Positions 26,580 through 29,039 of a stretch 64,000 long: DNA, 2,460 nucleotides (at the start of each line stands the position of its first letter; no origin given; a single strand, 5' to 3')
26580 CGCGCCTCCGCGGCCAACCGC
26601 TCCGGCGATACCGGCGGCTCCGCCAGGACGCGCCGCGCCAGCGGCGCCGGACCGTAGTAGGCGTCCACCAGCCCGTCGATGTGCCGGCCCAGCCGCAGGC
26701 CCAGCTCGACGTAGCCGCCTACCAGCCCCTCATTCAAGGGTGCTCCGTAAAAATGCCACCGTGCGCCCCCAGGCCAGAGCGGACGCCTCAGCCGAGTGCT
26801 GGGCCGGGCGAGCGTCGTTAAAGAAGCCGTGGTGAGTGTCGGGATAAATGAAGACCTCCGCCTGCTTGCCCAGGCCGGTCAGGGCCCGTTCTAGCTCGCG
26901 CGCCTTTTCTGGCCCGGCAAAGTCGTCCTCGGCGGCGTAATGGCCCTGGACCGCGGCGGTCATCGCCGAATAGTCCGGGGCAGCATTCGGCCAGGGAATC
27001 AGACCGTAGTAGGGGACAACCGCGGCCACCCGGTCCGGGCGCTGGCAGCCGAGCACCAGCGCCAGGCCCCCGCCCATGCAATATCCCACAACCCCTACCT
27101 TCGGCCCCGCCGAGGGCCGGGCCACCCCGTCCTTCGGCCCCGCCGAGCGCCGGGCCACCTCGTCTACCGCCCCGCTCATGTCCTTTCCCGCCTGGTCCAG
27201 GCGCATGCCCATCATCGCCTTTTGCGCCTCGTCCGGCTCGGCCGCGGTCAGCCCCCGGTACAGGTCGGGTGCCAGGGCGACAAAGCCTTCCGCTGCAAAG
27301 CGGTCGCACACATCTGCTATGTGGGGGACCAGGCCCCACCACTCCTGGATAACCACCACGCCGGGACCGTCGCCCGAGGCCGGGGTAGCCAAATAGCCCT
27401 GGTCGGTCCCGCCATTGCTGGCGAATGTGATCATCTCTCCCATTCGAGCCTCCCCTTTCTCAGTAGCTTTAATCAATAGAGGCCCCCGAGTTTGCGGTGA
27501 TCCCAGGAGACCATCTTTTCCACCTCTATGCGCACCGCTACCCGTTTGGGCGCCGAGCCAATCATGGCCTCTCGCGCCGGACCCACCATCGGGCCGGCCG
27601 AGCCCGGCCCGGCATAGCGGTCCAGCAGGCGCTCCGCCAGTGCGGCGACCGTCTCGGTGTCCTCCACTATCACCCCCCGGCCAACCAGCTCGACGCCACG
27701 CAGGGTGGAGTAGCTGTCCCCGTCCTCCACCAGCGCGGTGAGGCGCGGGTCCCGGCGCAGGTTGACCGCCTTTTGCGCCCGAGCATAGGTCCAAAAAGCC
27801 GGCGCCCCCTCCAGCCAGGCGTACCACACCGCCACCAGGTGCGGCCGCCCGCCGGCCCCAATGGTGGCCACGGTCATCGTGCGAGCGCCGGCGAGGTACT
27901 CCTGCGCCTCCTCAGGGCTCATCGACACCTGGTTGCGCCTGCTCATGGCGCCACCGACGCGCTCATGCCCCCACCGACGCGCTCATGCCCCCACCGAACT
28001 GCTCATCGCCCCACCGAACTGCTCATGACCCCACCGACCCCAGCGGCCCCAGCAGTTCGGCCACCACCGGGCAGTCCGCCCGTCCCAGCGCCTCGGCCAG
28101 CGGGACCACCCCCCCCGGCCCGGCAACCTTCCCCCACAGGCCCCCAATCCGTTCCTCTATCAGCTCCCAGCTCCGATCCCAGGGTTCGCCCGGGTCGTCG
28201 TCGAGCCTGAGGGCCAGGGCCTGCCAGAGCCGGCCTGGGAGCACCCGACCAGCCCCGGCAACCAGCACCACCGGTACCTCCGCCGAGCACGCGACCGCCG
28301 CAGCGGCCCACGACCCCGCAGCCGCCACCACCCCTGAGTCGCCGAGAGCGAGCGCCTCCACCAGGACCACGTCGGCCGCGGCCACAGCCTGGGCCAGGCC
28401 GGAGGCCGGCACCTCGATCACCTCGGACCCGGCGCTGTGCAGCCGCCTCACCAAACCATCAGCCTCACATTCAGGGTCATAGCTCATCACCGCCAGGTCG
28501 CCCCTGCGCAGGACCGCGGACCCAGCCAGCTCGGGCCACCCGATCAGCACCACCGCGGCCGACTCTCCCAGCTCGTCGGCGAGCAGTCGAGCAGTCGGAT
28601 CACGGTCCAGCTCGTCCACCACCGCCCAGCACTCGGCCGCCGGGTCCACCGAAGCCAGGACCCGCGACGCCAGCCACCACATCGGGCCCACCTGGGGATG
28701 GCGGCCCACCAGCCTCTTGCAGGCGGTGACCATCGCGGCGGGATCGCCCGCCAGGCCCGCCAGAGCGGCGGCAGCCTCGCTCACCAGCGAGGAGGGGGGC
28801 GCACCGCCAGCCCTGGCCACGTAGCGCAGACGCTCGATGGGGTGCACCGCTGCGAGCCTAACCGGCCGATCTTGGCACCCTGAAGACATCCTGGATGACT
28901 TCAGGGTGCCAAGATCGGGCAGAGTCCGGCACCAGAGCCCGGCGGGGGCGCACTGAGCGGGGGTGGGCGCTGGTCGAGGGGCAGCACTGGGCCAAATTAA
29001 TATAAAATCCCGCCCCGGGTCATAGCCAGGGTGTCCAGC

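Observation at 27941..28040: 20-bp x5 tandem repeat forms a relay of four 7-codon mini-ORFs joined by ATGA overlaps between two genes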

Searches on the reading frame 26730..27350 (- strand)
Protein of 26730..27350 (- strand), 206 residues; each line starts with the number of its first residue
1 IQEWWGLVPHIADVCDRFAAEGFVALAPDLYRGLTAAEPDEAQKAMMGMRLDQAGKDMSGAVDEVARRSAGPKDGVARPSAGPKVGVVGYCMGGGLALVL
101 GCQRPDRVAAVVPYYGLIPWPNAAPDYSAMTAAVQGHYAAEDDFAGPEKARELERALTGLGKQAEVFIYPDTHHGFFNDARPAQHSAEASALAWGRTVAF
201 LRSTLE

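Call 4: search_protein_families(library=pfam, proteins=[window:26730-27350:-], max_evalue=0.01)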
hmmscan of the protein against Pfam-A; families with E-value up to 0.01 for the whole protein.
window:26730-27350:- (206 aa): 6 families
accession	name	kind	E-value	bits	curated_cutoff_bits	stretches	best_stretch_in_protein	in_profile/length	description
PF01738.24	DLH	-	7.3e-41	140.6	21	1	1-203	19-215/217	Dienelactone hydrolase family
PF00561.26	Abhydrolase_1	-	6e-05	23.2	25.8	1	83-112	69-98/245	alpha/beta hydrolase fold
PF12146.15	Hydrolase_4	-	8.2e-05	22.4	27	1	12-112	21-105/239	Serine aminopeptidase, S33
PF12740.14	PETase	-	0.0051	16.7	28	0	74-132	116-169/263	PET hydrolase-like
PF00326.27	Peptidase_S9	-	0.0089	16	22.6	0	141-183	154-196/213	Prolyl oligopeptidase family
PF08840.17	BAAT_C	-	0.0093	16.5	20.9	0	82-113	21-51/210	BAAT / Acyl-CoA thioester hydrolase C terminal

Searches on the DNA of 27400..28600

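Call 34: search_rna_families(source=window, start=27400, end=28600, threshold=evalue, max_evalue=1)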
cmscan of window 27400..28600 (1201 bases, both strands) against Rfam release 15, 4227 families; matches with E-value up to 1: 0.
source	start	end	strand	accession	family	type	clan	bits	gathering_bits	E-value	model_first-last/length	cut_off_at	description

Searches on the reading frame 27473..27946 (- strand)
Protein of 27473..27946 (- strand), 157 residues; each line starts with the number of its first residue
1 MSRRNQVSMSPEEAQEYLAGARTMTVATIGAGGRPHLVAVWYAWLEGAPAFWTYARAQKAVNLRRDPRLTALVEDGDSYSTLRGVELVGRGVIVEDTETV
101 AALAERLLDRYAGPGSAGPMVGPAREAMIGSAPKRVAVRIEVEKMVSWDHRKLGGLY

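Call 4: search_protein_families(library=pfam, proteins=[window:27473-27946:-], max_evalue=0.01)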
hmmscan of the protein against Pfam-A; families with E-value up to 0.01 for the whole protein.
window:27473-27946:- (157 aa): 2 families
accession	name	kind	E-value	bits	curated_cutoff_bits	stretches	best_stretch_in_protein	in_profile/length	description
PF01243.27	PNPOx_N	-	1.6e-15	57.9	28.1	1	11-145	2-116/120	Pyridoxamine 5'-phosphate oxidase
PF12900.13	Pyridox_ox_2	-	8.5e-06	26.2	27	1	11-127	2-122/140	Pyridoxamine 5'-phosphate oxidase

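Call 7: find_encoding_contigs(protein=window:27473-27946:-, flank=4000, max_places=10)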
Protein window:27473-27946:- (157 aa): 3 contigs read that carry it; 3 places shown.
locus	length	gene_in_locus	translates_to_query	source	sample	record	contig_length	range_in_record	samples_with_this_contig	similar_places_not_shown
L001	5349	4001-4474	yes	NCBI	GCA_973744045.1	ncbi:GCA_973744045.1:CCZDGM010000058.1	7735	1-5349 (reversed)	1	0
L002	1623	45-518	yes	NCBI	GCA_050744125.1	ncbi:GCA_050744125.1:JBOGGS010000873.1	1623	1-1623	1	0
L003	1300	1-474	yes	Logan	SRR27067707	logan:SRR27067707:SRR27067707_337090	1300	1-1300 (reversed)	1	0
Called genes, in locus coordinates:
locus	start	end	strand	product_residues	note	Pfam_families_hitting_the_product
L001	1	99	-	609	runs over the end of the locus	PF04122:CW_binding_2, PF00877:NLPC_P60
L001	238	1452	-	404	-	PF00877:NLPC_P60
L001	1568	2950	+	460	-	PF00206:Lyase_1, PF10415:FumaraseC_C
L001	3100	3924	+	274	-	-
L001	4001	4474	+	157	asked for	PF01243:PNPOx_N, PF12900:Pyridox_ox_2 (weak)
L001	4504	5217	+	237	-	PF01738:DLH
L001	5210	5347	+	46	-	?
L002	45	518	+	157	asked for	PF01243:PNPOx_N, PF12900:Pyridox_ox_2 (weak)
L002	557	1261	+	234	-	PF01738:DLH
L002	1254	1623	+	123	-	?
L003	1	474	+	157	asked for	PF01243:PNPOx_N, PF12900:Pyridox_ox_2 (weak)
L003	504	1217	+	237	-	PF01738:DLH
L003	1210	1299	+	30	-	?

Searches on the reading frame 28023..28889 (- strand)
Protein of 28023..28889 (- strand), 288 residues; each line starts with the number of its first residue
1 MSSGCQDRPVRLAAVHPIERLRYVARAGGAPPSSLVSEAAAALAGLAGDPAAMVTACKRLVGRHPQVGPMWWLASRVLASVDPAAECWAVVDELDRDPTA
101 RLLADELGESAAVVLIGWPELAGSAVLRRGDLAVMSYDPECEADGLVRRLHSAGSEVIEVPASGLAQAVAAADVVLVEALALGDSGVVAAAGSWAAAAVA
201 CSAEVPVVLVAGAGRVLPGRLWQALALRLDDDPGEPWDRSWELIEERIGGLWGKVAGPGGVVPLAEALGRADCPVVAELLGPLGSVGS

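Call 4: search_protein_families(library=pfam, proteins=[window:28023-28889:-], max_evalue=0.01)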
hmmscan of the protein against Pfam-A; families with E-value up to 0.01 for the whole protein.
window:28023-28889:- (288 aa): 0 families

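Call 6: find_encoding_contigs(protein=window:28023-28889:-, flank=4000, max_places=10)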
Protein window:28023-28889:- (288 aa): no gene with exactly this product is on record in the collection.

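Call 11: find_homologous_proteins(query=window:28023-28889:-)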
Query window:28023-28889:- (288 aa): 1034 proteins with E <= 0.001 among 8000 candidates; the best 120 are listed.
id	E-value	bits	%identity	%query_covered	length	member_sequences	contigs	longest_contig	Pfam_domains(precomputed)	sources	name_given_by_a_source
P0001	6.8e-166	569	100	95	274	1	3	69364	-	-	-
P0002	4.5e-115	402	69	96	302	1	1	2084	-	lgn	-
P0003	8.9e-111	388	67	95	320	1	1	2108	-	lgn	-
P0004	1.8e-103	364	62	94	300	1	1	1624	-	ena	-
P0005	2.4e-102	361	63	95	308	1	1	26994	-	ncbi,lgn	ncbi:MAG: hypothetical protein ACRDY2_03310 [Acidimicrobiales bacterium]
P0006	1.8e-100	354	67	93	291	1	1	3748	-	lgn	-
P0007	2.3e-100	354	63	93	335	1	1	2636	-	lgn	-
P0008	8.9e-97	342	60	93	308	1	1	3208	-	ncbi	-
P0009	9.9e-95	336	64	94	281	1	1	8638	-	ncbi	ncbi:MAG: hypothetical protein ACRD0L_14285 [Acidimicrobiales bacterium]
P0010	2.0e-91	325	62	93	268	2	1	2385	-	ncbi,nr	ncbi:MAG TPA: hypothetical protein VE152_00145 [Acidimicrobiales bacterium]|nr:hypothetical protein 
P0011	3.9e-91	324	63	95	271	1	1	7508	-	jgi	jgi:hypothetical protein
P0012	6.3e-91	323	65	93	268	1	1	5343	-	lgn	-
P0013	3.8e-90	321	64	93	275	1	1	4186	-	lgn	-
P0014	1.6e-88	315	62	94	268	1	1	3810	-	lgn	-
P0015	2.5e-86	308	65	76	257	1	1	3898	-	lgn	-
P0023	1.1e-76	276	56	93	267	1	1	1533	PF01008.24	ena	-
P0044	4.2e-72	261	54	94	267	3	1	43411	PF01008.24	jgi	jgi:hypothetical protein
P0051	1.4e-71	260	54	93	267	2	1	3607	PF01008.24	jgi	jgi:hypothetical protein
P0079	6.5e-70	254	54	92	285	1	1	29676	PF01008.24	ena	-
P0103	5.2e-69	251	54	92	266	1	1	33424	PF01008.24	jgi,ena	-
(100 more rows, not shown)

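Call 13: find_related_loci(query=A1, collection=genome_contigs, flank=3000)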
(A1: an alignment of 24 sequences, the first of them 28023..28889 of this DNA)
Query A1 (288 aa) in genome_contigs; peptide patterns used: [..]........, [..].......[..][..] (x = any residue, [..] = any of these).
599 stretches matched a pattern (row limit reached: there are more); 596 encode a relative of the query (tblastn E <= 1e-3); the best 80 are kept; 80 distinct loci.
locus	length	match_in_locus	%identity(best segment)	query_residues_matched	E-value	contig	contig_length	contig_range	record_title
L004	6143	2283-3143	64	12-288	9e-93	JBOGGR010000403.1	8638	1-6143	MAG: Acidimicrobiales bacterium isolate TC-S_metabat2.bin.60 k127_4509440, whole genome shotgun sequence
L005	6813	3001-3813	64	12-285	3e-89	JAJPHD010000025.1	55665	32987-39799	MAG: Actinomycetota bacterium isolate Centralia_MAG_135 k107_33083312, whole genome shotgun sequence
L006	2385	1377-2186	62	11-283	5e-83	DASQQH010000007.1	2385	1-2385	MAG TPA_asm: Acidimicrobiales bacterium isolate SMAG_U10851 k141_145999, whole genome shotgun sequence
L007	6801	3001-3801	56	11-280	8e-78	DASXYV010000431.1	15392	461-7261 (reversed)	MAG TPA_asm: Acidimicrobiales bacterium isolate SMAG_U4834 k141_1710651, whole genome shotgun sequence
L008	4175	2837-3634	56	14-283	2e-77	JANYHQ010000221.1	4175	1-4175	MAG: Acidimicrobiales bacterium isolate GL140_1_metabinner_83 GL140_1_k141_27561, whole genome shotgun sequence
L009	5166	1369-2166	56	14-283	2e-75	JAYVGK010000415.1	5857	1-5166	MAG: Acidimicrobiales bacterium isolate GL46_Up_concoct_70 GL46_Up_concoct_70_414, whole genome shotgun sequence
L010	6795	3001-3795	52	12-280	1e-74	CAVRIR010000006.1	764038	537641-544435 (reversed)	MAG: uncultured Acidimicrobiia bacterium isolate MFD05841.bin.1.39 genome assembly, contig: contig_76871, whole genome s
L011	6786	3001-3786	53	15-280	2e-74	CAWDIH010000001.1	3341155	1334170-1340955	MAG: uncultured Acidimicrobiia bacterium isolate MFD04850.bin.2.5 genome assembly, contig: contig_11362, whole genome sh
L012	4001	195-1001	56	13-284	1e-73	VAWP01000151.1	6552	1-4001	MAG: Actinobacteria bacterium isolate AC_9 14_0919_05_20cm_scaffold_4993, whole genome shotgun sequence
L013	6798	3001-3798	52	11-280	1e-73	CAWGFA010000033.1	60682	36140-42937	MAG: uncultured Acidimicrobiia bacterium isolate MFD05841.bin.2.7 genome assembly, contig: contig_92865, whole genome sh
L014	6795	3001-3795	53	12-280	6e-73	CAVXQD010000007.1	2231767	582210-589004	MAG: uncultured Acidimicrobiales bacterium isolate MFD04651.bin.1.175 genome assembly, contig: contig_564, whole genome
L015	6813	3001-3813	51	15-288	1e-72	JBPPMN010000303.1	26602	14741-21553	MAG: Acidimicrobiales bacterium isolate BIOS2019_out_072 k131_1371331, whole genome shotgun sequence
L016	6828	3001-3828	56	7-283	1e-71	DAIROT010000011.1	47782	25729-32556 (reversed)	MAG TPA_asm: Acidimicrobiales bacterium isolate CTOTU21798 NODE_151_length_47782_cov_3.970499, whole genome shotgun sequ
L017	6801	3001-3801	51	11-280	1e-71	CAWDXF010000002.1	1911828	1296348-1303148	MAG: uncultured Microthrixaceae bacterium isolate MFD04212.bin.2.37 genome assembly, contig: contig_5150, whole genome s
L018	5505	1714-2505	52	14-280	1e-71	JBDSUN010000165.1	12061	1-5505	MAG: Acidimicrobiales bacterium isolate cluster1_bin.582 k127_7144328, whole genome shotgun sequence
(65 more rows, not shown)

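Call 18: find_encoding_contigs(protein=P0001, flank=1500, max_places=10)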
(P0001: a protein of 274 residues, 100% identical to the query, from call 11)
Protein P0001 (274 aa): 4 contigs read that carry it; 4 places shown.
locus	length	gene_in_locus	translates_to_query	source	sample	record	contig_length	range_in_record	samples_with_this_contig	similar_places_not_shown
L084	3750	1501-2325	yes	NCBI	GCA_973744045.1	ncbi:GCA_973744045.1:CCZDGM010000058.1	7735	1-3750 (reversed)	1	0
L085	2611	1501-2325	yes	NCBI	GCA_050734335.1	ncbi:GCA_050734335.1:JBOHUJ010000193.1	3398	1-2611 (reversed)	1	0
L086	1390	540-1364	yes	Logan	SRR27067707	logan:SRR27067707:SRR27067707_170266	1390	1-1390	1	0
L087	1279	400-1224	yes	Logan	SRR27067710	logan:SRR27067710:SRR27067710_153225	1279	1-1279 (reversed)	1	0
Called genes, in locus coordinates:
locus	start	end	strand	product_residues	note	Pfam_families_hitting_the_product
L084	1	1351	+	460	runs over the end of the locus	PF00206:Lyase_1, PF10415:FumaraseC_C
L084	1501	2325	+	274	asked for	-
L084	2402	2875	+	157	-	PF01243:PNPOx_N, PF12900:Pyridox_ox_2 (weak)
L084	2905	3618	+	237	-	PF01738:DLH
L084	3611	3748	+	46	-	?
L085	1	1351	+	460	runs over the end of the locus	PF00206:Lyase_1, PF10415:FumaraseC_C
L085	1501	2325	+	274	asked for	-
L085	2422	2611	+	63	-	PF01243:PNPOx_N (weak)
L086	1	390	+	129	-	?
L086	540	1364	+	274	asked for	-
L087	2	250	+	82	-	?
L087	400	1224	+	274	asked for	-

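Call 22: find_encoding_contigs(protein=P0002, flank=1500, max_places=4)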
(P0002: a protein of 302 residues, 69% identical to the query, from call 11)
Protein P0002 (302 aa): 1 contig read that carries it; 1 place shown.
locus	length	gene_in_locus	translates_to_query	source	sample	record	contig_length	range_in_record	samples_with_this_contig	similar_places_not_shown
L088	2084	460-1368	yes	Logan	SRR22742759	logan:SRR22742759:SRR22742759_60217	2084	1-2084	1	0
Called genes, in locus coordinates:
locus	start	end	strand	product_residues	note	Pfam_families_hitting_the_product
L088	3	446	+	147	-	?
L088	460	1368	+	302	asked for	-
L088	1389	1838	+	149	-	PF01243:PNPOx_N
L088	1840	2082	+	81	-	?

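Call 23: find_encoding_contigs(protein=P0003, flank=1500, max_places=4)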
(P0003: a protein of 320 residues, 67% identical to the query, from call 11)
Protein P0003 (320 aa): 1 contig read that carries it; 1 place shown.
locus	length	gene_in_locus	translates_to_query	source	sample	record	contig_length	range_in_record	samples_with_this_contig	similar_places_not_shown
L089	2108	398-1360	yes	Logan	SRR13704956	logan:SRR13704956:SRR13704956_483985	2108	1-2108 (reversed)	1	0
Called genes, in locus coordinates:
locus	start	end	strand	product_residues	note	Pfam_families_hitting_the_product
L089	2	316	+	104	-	?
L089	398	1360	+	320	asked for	-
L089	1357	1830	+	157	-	PF01243:PNPOx_N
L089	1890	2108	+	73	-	?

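Call 24: find_encoding_contigs(protein=P0005, flank=1500, max_places=4)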
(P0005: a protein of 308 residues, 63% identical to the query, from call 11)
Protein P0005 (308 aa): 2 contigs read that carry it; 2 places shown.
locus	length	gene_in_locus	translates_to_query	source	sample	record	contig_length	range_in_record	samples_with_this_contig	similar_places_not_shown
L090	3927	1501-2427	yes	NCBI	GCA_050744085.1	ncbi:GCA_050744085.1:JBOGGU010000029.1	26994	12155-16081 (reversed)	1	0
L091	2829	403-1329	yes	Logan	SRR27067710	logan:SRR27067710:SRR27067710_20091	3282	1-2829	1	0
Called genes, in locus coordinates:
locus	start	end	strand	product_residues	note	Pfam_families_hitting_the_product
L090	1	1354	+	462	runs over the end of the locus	PF00206:Lyase_1, PF10415:FumaraseC_C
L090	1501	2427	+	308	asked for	-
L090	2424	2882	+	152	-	PF01243:PNPOx_N, PF12900:Pyridox_ox_2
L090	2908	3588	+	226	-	PF12740:PETase (weak), PF01738:DLH, PF12146:Hydrolase_4 (faint)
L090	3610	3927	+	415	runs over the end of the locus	-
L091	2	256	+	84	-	?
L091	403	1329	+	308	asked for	-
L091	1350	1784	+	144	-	PF01243:PNPOx_N, PF12900:Pyridox_ox_2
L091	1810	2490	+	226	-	PF12740:PETase (weak), PF01738:DLH, PF12146:Hydrolase_4 (faint)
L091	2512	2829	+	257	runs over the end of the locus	?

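Call 25: find_encoding_contigs(protein=P0006, flank=1500, max_places=4)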
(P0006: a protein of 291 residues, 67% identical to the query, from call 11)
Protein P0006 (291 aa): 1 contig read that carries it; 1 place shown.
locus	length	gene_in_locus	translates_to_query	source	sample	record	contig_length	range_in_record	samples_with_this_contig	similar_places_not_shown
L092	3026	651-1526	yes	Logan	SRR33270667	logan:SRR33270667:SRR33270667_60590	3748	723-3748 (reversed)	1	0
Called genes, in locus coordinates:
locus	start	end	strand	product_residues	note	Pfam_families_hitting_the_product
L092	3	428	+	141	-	?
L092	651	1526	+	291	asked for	-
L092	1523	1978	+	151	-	PF01243:PNPOx_N, PF12900:Pyridox_ox_2 (weak)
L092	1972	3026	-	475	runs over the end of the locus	PF01134:GIDA (faint), PF02737:3HCDH_N (faint), PF07992:Pyr_redox_2, PF13450:NAD_binding_8 (faint), PF00070:Pyr_redox, PF02852:Pyr_redox_dim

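Call 60: find_encoding_contigs(protein=P0004, flank=600, max_places=3)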
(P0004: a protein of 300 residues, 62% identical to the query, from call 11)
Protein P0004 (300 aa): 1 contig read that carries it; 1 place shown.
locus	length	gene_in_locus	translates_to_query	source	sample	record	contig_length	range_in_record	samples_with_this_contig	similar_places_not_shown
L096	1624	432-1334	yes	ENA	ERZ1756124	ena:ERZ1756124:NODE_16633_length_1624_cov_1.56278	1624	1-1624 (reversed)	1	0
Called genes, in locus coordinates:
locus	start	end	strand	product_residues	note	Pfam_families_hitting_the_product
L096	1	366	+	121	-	?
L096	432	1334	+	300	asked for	-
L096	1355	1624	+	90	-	?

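Call 61: find_encoding_contigs(protein=P0007, flank=600, max_places=3)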
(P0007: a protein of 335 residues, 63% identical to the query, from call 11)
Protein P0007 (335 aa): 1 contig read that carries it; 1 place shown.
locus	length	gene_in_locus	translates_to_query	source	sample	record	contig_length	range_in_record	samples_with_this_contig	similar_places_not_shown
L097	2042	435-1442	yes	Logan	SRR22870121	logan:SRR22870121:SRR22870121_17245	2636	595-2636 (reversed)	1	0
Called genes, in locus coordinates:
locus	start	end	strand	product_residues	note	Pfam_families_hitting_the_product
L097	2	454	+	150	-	?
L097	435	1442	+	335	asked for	-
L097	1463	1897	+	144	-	PF01243:PNPOx_N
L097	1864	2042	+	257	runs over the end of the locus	?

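Call 62: find_encoding_contigs(protein=P0008, flank=600, max_places=3)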
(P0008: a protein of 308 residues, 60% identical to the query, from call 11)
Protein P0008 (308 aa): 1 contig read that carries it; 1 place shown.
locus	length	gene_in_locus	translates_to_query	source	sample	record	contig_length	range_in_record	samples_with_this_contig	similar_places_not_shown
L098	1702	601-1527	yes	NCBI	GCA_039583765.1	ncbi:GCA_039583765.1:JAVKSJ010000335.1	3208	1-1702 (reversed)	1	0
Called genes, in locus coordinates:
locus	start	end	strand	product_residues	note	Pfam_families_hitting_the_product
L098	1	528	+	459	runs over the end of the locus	PF00206:Lyase_1, PF10415:FumaraseC_C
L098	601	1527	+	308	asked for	-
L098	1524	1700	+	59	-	?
